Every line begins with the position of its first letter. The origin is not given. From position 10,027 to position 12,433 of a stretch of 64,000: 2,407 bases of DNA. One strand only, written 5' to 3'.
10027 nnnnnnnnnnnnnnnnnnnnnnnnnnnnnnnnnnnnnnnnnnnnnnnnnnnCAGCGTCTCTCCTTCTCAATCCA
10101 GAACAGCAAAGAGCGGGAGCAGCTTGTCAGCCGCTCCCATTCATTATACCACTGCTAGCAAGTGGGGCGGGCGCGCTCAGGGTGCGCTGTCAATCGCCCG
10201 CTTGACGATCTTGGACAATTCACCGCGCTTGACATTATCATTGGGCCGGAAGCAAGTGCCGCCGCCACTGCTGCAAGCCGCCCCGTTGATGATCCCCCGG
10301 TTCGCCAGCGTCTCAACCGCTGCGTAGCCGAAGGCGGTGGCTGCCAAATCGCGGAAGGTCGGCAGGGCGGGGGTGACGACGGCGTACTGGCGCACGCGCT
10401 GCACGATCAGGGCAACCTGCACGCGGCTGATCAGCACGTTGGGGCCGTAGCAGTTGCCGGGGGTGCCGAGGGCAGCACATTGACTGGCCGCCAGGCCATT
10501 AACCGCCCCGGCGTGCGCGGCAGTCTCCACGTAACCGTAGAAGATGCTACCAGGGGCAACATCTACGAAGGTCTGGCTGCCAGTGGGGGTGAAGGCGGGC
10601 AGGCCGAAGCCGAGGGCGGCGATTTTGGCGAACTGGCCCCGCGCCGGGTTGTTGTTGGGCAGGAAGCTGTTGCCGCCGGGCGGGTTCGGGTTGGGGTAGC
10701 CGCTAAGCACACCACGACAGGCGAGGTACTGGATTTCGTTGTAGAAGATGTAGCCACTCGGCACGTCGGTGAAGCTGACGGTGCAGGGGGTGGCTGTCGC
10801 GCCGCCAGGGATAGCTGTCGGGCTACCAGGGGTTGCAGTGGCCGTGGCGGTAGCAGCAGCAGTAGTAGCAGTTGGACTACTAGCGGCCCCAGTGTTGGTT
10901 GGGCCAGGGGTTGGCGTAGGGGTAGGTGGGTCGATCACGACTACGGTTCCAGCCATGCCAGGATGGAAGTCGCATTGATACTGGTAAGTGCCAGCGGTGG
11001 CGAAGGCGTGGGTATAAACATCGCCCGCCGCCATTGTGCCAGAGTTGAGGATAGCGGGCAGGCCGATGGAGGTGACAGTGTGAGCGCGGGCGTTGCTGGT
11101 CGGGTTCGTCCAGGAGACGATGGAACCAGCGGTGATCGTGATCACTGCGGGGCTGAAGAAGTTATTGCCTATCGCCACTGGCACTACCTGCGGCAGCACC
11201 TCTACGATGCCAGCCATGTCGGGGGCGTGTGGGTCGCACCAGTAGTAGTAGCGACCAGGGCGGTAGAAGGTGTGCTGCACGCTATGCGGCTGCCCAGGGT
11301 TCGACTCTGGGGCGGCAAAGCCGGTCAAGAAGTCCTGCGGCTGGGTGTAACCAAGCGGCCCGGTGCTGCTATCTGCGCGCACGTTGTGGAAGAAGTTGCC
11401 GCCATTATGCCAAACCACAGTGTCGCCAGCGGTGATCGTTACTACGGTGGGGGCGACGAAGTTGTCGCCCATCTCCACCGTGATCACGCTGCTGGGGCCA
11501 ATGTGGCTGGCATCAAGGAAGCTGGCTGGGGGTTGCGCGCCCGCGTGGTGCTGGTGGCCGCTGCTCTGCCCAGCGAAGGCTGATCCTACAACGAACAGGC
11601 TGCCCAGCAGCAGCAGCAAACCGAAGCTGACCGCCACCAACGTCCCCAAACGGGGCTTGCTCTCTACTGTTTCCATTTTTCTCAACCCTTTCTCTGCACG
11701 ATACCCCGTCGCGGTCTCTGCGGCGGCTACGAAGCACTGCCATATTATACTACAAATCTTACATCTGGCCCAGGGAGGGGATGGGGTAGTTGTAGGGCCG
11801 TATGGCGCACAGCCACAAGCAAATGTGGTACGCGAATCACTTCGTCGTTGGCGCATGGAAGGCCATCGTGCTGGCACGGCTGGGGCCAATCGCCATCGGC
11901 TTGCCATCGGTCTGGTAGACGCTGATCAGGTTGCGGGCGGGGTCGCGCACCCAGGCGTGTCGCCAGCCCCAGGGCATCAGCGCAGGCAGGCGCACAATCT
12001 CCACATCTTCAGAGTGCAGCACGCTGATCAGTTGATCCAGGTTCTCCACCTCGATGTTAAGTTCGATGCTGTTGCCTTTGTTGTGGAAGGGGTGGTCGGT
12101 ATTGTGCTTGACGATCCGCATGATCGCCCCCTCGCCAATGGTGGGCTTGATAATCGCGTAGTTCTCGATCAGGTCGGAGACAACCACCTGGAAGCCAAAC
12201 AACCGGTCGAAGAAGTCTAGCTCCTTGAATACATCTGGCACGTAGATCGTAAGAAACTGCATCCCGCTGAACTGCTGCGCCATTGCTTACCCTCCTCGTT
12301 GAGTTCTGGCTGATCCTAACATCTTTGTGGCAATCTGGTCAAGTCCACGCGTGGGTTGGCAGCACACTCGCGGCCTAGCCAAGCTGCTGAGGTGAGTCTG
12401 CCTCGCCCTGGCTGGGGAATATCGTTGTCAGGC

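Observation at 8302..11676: Tandem paralogous two-domain blue-copper proteins anchored by SLH domains, with a 111-bp internal duplication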

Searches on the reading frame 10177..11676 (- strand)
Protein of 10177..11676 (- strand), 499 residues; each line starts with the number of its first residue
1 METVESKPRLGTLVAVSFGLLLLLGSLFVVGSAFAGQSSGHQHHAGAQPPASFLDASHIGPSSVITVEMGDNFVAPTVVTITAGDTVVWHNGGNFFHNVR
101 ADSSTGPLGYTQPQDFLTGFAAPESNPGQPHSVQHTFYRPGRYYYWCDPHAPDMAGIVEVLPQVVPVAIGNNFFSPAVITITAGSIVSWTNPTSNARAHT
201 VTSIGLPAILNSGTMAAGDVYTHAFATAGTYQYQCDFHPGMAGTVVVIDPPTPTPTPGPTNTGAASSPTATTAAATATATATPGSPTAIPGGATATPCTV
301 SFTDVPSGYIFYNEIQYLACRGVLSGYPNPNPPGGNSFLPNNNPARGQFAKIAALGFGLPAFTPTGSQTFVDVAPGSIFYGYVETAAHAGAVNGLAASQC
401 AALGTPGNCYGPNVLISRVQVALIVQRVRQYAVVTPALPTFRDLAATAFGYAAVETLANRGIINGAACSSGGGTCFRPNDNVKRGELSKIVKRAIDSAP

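Call 4: search_protein_families(library=pfam, proteins=[window:10177-11676:-], max_evalue=0.1)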
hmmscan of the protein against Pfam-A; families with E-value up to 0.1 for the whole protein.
window:10177-11676:- (499 aa): 3 families
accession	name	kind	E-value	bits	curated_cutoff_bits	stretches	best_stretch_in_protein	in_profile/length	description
PF00127.26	Copper-bind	-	7.1e-15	55.7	21.2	2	75-160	15-98/99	Copper binding proteins, plastocyanin/azurin family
PF00395.25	SLH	-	2e-14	53.7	20.8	2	301-350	1-44/44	S-layer homology domain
PF13473.12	Cupredoxin_1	-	3.8e-07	30.5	27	1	164-247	22-104/104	Cupredoxin-like domain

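Call 5: search_protein_families(library=ncbifam, proteins=[window:10177-11676:-], max_evalue=0.1)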
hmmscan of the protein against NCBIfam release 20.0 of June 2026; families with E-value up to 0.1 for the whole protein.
window:10177-11676:- (499 aa): 6 families
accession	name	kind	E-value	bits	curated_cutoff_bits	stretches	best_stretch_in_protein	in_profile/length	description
TIGR02656.1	cyanin_plasto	equivalog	1.9e-15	57.1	87.85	2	73-158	13-96/99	plastocyanin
TIGR02657.1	amicyanin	equivalog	5.9e-15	55.4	110.2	2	175-247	9-82/83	amicyanin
TIGR03102.1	halo_cynanin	subfamily_domain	1.9e-11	44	93.8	2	173-247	38-114/115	halocyanin domain-containing protein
TIGR02375.1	pseudoazurin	equivalog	6.9e-05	22.6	109.85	1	170-248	8-87/116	pseudoazurin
NF033190.2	inl_like_NEAT_1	exception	0.00011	20.7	1275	1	299-467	579-729/754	NEAT domain-containing leucine-rich repeat protein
NF051440.1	CuResCopIPSEAE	equivalog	0.014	15.2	280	0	38-99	23-79/180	copper-resistant cuproprotein CopI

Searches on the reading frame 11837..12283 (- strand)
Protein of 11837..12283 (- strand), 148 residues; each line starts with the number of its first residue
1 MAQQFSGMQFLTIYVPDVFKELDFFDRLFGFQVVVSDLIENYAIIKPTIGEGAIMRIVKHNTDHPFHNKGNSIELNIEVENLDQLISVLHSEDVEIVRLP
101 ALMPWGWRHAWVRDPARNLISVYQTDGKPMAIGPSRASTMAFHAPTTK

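Call 64: search_protein_families(library=pfam, proteins=[window:11837-12283:-], max_evalue=0.001)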
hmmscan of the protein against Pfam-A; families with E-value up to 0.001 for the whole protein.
window:11837-12283:- (148 aa): 2 families
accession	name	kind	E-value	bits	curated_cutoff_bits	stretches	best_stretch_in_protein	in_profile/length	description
PF00903.31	Glyoxalase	-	5.5e-08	33.7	20.6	1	10-121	4-120/121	Glyoxalase/Bleomycin resistance protein/Dioxygenase superfamily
PF12681.13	Glyoxalase_2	-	2.1e-06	28.1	30.1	1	54-122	46-113/118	Glyoxalase-like domain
